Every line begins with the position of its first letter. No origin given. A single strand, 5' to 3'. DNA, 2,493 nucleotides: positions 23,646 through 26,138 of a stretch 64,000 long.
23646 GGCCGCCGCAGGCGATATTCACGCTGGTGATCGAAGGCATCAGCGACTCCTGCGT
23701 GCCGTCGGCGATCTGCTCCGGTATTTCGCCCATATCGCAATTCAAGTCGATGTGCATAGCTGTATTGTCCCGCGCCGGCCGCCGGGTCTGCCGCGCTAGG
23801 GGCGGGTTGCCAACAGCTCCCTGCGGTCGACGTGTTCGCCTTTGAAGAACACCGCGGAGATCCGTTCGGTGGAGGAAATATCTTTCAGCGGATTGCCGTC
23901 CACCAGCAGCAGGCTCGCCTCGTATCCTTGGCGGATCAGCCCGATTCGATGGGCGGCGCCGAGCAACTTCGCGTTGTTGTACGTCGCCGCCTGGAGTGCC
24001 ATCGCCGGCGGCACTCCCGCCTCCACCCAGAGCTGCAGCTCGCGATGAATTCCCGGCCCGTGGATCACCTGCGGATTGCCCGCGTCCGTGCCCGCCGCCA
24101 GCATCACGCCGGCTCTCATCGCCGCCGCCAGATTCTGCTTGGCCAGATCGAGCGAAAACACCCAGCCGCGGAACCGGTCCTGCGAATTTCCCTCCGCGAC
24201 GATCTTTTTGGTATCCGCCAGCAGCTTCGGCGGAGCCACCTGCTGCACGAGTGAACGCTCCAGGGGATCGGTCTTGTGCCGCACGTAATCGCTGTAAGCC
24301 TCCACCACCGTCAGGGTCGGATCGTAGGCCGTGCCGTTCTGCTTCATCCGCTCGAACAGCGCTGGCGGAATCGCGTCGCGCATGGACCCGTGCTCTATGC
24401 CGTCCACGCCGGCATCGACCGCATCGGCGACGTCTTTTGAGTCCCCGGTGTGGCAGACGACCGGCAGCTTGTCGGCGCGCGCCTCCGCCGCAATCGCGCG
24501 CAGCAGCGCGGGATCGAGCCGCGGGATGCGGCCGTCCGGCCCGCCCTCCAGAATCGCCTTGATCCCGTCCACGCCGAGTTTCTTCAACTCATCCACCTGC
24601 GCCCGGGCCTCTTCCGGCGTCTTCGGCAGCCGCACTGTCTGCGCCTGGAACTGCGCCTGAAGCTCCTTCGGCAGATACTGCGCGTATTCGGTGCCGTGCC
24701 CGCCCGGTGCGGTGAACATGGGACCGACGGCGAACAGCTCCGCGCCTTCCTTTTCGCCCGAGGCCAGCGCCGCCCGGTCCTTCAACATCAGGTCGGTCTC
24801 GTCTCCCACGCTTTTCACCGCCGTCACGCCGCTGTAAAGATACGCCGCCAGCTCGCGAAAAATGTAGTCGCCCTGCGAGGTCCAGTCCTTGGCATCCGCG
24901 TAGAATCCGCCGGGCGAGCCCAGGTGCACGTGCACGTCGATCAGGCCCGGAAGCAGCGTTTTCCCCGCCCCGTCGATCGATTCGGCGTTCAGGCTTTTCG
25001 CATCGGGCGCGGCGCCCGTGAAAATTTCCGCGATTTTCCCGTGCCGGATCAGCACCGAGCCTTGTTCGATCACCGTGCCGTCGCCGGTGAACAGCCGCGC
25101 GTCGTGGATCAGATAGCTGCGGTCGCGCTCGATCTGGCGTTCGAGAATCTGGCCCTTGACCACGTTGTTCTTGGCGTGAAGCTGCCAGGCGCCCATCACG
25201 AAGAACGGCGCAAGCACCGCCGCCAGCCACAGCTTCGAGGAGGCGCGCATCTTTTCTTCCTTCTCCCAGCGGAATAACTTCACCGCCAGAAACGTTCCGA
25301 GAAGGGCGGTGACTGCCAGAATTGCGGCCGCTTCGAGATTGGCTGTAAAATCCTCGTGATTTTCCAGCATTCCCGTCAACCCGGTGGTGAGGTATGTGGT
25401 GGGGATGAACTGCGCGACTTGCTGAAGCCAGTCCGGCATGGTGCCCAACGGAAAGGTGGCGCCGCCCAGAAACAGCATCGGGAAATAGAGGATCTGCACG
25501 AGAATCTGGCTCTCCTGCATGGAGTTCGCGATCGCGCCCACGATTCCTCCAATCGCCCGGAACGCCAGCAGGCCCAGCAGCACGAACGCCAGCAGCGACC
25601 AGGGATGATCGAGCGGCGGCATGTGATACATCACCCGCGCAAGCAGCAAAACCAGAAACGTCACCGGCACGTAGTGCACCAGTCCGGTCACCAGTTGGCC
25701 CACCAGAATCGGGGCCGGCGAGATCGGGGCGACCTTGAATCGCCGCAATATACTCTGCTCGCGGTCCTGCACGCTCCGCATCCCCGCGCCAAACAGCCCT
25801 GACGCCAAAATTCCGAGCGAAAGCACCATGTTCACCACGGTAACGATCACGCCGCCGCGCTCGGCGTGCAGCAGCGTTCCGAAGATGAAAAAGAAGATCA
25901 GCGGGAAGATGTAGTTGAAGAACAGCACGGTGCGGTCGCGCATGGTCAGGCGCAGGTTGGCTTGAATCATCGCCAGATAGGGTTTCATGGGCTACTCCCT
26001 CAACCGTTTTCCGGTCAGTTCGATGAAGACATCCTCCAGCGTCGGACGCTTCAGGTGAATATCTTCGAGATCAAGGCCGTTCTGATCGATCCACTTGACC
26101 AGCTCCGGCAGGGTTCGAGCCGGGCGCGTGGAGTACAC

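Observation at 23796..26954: ABC-2 exporter whose permease is covalently fused to a metal-dependent amidohydrolase domain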

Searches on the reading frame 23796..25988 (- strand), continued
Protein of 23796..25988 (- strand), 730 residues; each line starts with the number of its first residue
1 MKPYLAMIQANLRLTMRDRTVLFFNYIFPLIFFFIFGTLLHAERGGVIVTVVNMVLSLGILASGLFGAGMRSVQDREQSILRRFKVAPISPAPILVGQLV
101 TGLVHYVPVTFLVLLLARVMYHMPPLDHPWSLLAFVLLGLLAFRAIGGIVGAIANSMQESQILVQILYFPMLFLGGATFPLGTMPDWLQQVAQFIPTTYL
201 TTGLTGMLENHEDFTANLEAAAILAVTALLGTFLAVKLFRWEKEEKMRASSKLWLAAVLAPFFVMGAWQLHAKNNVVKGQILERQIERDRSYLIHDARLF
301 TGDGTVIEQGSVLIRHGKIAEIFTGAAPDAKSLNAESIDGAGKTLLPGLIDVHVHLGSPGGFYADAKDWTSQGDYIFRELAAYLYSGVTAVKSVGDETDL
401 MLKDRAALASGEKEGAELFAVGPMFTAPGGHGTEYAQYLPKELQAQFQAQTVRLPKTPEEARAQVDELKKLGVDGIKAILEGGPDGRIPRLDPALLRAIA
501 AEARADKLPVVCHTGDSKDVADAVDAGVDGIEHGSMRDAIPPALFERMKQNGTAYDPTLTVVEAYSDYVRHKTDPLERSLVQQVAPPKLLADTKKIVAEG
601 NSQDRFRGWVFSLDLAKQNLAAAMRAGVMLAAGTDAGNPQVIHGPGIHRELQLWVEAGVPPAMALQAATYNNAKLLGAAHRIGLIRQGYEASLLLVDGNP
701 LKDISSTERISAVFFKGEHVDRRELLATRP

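Call 64: find_encoding_contigs(protein=P0309, flank=6000, max_places=1)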
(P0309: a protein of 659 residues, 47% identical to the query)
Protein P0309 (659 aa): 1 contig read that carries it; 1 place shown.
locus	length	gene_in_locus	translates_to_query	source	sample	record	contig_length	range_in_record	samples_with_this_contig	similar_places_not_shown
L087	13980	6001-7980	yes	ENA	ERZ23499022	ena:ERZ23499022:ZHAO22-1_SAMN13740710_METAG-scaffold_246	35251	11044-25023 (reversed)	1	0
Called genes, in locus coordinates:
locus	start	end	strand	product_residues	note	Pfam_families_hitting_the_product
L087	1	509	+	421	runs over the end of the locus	PF25917:BSH_RND (weak), PF25919:BSH_CusB (weak), PF25973:BSH_CzcB, PF25876:HH_MFP_RND (weak), PF25893:HH_CzcB, PF25954:Beta-barrel_RND_2, PF25975:CzcB_C, PF25989:YknX_C, +1 more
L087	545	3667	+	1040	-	PF00873:ACR_tran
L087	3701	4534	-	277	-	PF01261:AP_endonuc_2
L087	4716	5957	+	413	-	PF03631:Virul_fac_BrkB, PF02082:Rrf2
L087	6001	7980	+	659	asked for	PF01979:Amidohydro_1, PF07969:Amidohydro_3, PF08547:CIA30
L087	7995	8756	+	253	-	PF00005:ABC_tran, PF13304:AAA_21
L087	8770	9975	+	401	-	PF12679:ABC2_membrane_2, PF12698:ABC2_membrane_3, PF01061:ABC2_membrane, PF12730:ABC2_membrane_4 (weak)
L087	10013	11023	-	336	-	PF01636:APH, PF02958:EcKL (weak)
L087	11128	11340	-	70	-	-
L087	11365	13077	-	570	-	PF01019:G_glu_transpept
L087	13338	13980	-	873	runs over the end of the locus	PF00989:PAS, PF13188:PAS_8, PF13426:PAS_9, PF08447:PAS_3, PF00989:PAS, PF00989:PAS, PF13426:PAS_9, PF00989:PAS, +12 more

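Call 65: find_encoding_contigs(protein=P0312, flank=6000, max_places=1)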
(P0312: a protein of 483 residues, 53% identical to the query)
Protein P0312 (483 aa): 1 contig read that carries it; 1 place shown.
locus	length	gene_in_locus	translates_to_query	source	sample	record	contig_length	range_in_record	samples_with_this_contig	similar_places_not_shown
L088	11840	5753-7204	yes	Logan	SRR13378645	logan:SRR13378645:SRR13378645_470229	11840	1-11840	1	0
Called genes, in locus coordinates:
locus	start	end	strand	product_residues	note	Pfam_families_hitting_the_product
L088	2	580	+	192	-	?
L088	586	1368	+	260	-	PF00072:Response_reg, PF04397:LytTR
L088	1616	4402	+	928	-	PF13620:CarboxypepD_reg, PF13715:CarbopepD_reg_2 (weak), PF25183:OMP_b-brl_4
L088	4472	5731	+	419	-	-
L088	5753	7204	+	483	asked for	PF01979:Amidohydro_1, PF07969:Amidohydro_3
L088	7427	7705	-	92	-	PF00216:Bac_DNA_binding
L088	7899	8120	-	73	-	-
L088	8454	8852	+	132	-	-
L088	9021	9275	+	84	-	-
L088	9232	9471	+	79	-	-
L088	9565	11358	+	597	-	-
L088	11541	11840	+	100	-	?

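Call 66: find_encoding_contigs(protein=P0182, flank=6000, max_places=1)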
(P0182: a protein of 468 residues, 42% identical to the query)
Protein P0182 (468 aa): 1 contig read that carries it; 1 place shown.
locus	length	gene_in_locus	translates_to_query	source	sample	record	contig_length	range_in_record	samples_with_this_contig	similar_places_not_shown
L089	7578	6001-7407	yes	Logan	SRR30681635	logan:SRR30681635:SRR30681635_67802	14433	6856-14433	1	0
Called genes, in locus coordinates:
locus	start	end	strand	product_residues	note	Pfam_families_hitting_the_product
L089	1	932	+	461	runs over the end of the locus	PF02624:YcaO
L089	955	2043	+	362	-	-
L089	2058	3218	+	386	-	PF00515:TPR_1 (faint), PF07719:TPR_2 (faint), PF13428:TPR_14 (faint), PF13432:TPR_16 (faint), PF13414:TPR_11 (weak), PF14559:TPR_19 (weak), PF21033:RMD1-3 (weak), PF08547:CIA30, +1 more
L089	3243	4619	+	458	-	PF12679:ABC2_membrane_2, PF12698:ABC2_membrane_3, PF12730:ABC2_membrane_4 (weak), PF12040:DUF3526 (weak)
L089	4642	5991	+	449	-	PF12679:ABC2_membrane_2, PF12698:ABC2_membrane_3 (weak), PF26999:ABC-2_memb_rel (weak), PF12040:DUF3526 (weak)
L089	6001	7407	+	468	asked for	PF01979:Amidohydro_1, PF07969:Amidohydro_3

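Call 67: find_encoding_contigs(protein=P0310, flank=6000, max_places=1)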
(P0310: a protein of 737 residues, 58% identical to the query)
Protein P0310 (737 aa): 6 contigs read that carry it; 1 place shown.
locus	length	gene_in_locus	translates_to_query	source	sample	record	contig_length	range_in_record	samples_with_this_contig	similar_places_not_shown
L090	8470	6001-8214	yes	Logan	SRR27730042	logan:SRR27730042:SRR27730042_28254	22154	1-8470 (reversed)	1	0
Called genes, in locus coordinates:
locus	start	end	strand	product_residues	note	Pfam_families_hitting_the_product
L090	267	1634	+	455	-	PF25917:BSH_RND, PF25973:BSH_CzcB, PF25876:HH_MFP_RND (faint), PF25881:HH_YBHG, PF25990:Beta-barrel_YknX, PF25954:Beta-barrel_RND_2, PF25975:CzcB_C, PF25989:YknX_C, +1 more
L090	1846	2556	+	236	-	PF00005:ABC_tran, PF13304:AAA_21 (faint)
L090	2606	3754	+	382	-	PF12704:MacB_PCD, PF02687:FtsX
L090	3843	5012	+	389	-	PF12704:MacB_PCD, PF02687:FtsX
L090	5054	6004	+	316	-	PF02463:SMC_N (faint), PF00005:ABC_tran, PF13304:AAA_21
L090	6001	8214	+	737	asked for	PF01061:ABC2_membrane, PF12698:ABC2_membrane_3, PF01979:Amidohydro_1, PF07969:Amidohydro_3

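Call 70: list_cluster_members(proteins=[P0344, P0035, P0052, P0087, P0086, P0048, P0397, P0037, P0365, P0359])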
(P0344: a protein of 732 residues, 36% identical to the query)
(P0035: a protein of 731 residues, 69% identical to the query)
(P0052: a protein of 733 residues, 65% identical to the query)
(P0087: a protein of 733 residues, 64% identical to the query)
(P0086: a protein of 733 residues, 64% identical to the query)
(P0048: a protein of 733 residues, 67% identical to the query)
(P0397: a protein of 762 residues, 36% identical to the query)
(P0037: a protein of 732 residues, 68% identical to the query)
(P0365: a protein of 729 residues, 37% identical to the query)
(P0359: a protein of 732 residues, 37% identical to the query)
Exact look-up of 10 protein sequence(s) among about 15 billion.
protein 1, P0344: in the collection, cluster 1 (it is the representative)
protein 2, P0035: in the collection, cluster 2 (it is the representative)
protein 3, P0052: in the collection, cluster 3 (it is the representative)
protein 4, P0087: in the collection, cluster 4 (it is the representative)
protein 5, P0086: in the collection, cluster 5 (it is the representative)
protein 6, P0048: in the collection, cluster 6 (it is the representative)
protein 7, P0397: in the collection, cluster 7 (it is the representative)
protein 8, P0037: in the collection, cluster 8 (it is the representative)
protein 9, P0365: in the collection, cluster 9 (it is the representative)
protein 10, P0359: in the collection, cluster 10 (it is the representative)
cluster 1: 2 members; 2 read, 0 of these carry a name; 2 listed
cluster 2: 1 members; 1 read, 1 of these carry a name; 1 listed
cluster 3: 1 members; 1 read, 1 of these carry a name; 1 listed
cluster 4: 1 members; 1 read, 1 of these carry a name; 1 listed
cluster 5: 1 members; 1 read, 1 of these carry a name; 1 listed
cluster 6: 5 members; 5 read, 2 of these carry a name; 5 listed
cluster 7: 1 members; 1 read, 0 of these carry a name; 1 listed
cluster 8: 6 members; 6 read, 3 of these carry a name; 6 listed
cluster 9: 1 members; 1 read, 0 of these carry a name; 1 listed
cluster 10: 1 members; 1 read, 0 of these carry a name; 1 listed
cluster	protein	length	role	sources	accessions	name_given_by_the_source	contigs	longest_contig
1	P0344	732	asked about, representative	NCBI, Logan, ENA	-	-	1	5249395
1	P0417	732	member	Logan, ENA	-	-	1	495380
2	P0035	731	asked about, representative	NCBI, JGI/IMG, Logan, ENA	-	imidazolonepropionase-like amidohydrolase/ABC-type multidrug transport system permease ...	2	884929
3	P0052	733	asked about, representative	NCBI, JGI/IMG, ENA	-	imidazolonepropionase-like amidohydrolase/ABC-type multidrug transport system permease ...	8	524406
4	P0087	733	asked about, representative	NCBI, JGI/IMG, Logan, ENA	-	imidazolonepropionase-like amidohydrolase/ABC-type multidrug transport system permease ...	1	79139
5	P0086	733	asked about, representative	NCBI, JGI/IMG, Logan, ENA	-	imidazolonepropionase-like amidohydrolase/ABC-type multidrug transport system permease ...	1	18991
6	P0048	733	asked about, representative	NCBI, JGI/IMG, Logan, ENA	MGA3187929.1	MAG: amidohydrolase family protein [Bryobacteraceae bacterium]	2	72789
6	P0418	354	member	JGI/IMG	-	imidazolonepropionase-like amidohydrolase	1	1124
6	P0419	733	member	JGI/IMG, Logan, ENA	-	-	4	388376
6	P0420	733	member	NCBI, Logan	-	-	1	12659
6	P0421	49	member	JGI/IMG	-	-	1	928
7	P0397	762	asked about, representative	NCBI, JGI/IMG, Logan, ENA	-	-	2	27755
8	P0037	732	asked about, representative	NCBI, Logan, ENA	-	-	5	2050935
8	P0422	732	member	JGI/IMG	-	imidazolonepropionase-like amidohydrolase/ABC-type multidrug transport system permease ...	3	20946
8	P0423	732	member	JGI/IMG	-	imidazolonepropionase-like amidohydrolase/ABC-type multidrug transport system permease ...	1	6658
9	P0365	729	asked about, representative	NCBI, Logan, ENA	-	-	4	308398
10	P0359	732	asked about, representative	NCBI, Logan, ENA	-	-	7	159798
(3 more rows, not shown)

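Call 71: find_encoding_contigs(protein=P0344, flank=6000, max_places=2)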
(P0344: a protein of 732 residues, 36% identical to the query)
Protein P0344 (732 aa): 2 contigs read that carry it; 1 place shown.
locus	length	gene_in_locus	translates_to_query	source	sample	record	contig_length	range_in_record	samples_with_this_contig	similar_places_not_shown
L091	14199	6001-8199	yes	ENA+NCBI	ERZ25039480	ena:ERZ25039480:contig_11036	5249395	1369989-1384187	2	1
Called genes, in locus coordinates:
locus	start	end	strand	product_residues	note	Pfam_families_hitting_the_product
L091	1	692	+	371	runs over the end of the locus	PF12698:ABC2_membrane_3, PF01061:ABC2_membrane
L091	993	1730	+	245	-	-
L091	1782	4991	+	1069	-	PF13088:BNR_2 (faint), PF02012:BNR (faint), PF15902:Sortilin-Vps10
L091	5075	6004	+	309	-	PF02463:SMC_N (faint), PF00005:ABC_tran, PF13304:AAA_21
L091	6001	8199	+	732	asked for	PF01061:ABC2_membrane, PF12698:ABC2_membrane_3, PF01979:Amidohydro_1, PF07969:Amidohydro_3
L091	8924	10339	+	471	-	PF07602:DUF1565 (faint), PF05048:NosD (weak), PF13229:Beta_helix (weak)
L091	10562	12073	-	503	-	PF01073:3Beta_HSD, PF01370:Epimerase, PF02719:Polysacc_synt_2, PF04321:RmlD_sub_bind, PF05368:NmrA, PF07993:NAD_binding_4 (faint), PF13460:NAD_binding_10, PF16363:GDP_Man_Dehyd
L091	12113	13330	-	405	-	PF01041:DegT_DnrJ_EryC1, PF01212:Beta_elim_lyase (weak)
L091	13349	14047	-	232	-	PF17836:PglD_N (weak), PF00132:Hexapep (weak)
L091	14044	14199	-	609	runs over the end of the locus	PF13439:Glyco_transf_4, PF13579:Glyco_trans_4_4, PF20706:GT4-conflict, PF00534:Glycos_transf_1, PF13692:Glyco_trans_1_4, PF02397:Bac_transf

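Call 86: find_encoding_contigs(protein=P0306, flank=6000, max_places=1)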
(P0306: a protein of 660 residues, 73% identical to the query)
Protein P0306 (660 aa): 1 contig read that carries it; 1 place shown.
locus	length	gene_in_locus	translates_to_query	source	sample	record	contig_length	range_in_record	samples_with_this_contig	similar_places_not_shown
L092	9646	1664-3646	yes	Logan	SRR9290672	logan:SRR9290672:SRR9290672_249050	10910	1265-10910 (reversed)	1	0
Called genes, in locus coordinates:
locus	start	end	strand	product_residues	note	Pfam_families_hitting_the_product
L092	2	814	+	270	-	?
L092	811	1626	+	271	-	PF01061:ABC2_membrane, PF12698:ABC2_membrane_3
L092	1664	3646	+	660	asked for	PF01979:Amidohydro_1, PF07969:Amidohydro_3, PF08547:CIA30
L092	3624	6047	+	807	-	PF06580:His_kinase, PF02518:HATPase_c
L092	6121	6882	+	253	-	PF00072:Response_reg, PF04397:LytTR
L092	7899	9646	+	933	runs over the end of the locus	-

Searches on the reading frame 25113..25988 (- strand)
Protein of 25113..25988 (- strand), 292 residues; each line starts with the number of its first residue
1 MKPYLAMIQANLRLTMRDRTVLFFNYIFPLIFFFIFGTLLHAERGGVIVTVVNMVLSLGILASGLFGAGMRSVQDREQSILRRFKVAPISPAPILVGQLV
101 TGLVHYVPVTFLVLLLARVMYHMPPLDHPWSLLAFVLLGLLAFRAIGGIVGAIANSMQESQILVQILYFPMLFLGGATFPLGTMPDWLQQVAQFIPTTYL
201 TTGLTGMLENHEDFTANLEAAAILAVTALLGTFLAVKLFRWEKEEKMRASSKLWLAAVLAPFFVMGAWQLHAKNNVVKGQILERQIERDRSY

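Call 35: search_solved_structures(query=A2, max_evalue=0.01, show_alignments=1)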
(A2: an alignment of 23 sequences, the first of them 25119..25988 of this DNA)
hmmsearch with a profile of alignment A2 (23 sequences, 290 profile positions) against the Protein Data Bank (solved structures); distinct sequences matched with E-value up to 0.01: 3.
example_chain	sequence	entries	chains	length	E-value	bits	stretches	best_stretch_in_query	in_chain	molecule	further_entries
8yzp_A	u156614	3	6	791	4.2e-11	45.7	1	73-237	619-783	ABC transporter G family member 23-like Protein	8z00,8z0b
8z01_A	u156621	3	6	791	4.2e-11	45.7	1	73-237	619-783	ABC transporter G family member 23-like Protein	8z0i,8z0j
9ju6_A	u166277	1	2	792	4.2e-11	45.7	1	73-237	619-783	ABC transporter G family member 23-like Protein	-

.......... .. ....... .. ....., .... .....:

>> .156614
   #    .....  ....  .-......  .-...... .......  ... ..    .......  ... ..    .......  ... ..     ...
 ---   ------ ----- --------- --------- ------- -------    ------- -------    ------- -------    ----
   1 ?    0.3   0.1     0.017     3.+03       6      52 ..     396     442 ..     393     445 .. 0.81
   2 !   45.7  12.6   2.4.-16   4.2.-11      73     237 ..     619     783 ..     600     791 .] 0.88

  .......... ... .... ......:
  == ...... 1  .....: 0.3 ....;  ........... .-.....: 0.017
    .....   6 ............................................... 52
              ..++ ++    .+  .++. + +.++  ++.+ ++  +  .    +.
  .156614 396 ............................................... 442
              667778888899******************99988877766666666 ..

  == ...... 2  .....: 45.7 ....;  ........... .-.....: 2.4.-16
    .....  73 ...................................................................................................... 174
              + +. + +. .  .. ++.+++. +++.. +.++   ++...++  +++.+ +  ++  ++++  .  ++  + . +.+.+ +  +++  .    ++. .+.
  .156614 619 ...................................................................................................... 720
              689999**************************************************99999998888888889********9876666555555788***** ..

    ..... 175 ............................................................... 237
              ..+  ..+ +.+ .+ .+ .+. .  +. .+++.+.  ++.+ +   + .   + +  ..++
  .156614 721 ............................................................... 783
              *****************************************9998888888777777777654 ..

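Call 82: predict_structure(alignment_id=A3)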
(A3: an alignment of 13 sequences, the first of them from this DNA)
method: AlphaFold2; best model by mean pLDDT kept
length: 292 residues; sequences in the alignment: 13
mean_pLDDT: 78.6   pTM: 0.78
mean pLDDT of the five models: 78.6, 76.8, 76.2, 74.8, 73.6
residues with pLDDT >= 90: 28; 70-90: 202; 50-70: 60; < 50: 2
segments of 3 or more residues with pLDDT < 50: none
pLDDT, mean of each block of 10 residues (from residue 1): 71 76 77 84 76 89 83 74 56 75 84 90 86 92 88 83 85 79 79 86 88 87 89 81 65 65 73 64 60 44
secondary structure, 60 per line:
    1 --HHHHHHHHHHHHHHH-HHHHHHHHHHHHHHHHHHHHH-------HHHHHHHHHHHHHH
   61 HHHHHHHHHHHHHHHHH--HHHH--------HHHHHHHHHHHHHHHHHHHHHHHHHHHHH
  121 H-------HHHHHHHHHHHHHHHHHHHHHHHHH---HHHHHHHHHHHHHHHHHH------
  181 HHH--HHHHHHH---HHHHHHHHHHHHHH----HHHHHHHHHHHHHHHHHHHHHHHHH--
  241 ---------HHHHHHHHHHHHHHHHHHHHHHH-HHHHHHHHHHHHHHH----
elements in order: H3-17 H19-39 H47-77 H80-83 H92-121 H129-153 H157-174 H186-192 H196-209 H214-238 H250-272 H274-288

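Call 84: fold_search(model_id=the predicted structure, library=pdb)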
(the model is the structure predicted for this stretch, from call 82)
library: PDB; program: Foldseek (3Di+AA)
matches with E <= 10: 187; with E <= 0.001: 6
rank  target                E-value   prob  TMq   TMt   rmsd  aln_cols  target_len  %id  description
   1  8z01_A                1.6e-04  1.00  0.56  0.27   3.3       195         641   24  Tribolium castaneum ABCH-9C(E224Q) mutant in complex with LMNG and ceramide(d36:1) (released 2025-04-16)
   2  8yzp_A                1.9e-04  1.00  0.51  0.25   4.4       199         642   25  Tribolium castaneum ABCH-9C in complex with ceramide(d36:1) (released 2025-04-16)
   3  8z01_B                4.0e-04  1.00  0.52  0.25   4.1       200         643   24  Tribolium castaneum ABCH-9C(E224Q) mutant in complex with LMNG and ceramide(d36:1) (released 2025-04-16)
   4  8tsl_C                7.6e-04  1.00  0.61  0.68   4.7       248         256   18  S. thermodepolymerans KpsM-KpsE in Apo 2 state with rigid body fitted KpsT (released 2024-04-17)
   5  8tun_C                8.2e-04  1.00  0.60  0.67   4.5       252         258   18  S. thermodepolymerans KpsM-KpsE in Glycolipid 1 state with rigid body fitted KpsT (released 2024-04-17)
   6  8z0i_A                8.6e-04  1.00  0.49  0.25   4.3       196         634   26  Tribolium castaneum ABCH-9C(E224Q) mutant in complex with ATP (released 2025-04-16)
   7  8tsh_C                1.3e-03  1.00  0.61  0.67   4.9       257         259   18  S. thermodepolymerans KpsMT(E151Q)-KpsE in complex with ATP (released 2024-04-17)
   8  8z0j_A                1.7e-03  1.00  0.50  0.25   4.3       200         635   26  Tribolium castaneum ABCH-9C(E224Q) mutant complexed with ATP in the presence of fenoxycarb (released 2025-04-16)
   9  8tsh_D                1.8e-03  1.00  0.63  0.71   4.5       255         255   17  S. thermodepolymerans KpsMT(E151Q)-KpsE in complex with ATP (released 2024-04-17)
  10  6oih_D                2.1e-03  1.00  0.58  0.66   6.4       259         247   13  Crystal structure of O-antigen polysaccharide ABC-transporter (released 2019-04-17)
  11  7k2t_B                3.2e-03  1.00  0.56  0.64   5.2       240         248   13  Mg2+/ATP-bound structure of the full-length WzmWzt O antigen ABC transporter in lipid nanodiscs (released 2021-01-13)
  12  9cfl_A                3.7e-03  1.00  0.53  0.56  11.5       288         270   11  Cryo-EM structure of S. aureus TarGH in complex with ATP-gamma-S (released 2025-04-23)
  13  8tsi_C                4.6e-03  1.00  0.62  0.70   4.3       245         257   17  S. thermodepolymerans KpsMT-KpsE in complex with ADP:AlF4- (released 2024-04-17)
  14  7r89_B                4.6e-03  1.00  0.52  0.31  11.4       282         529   12  The structure of human ABCG5/ABCG8 purified from yeast (released 2021-09-08)
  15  6oih_C                5.9e-03  1.00  0.57  0.65   6.4       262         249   14  Crystal structure of O-antigen polysaccharide ABC-transporter (released 2019-04-17)
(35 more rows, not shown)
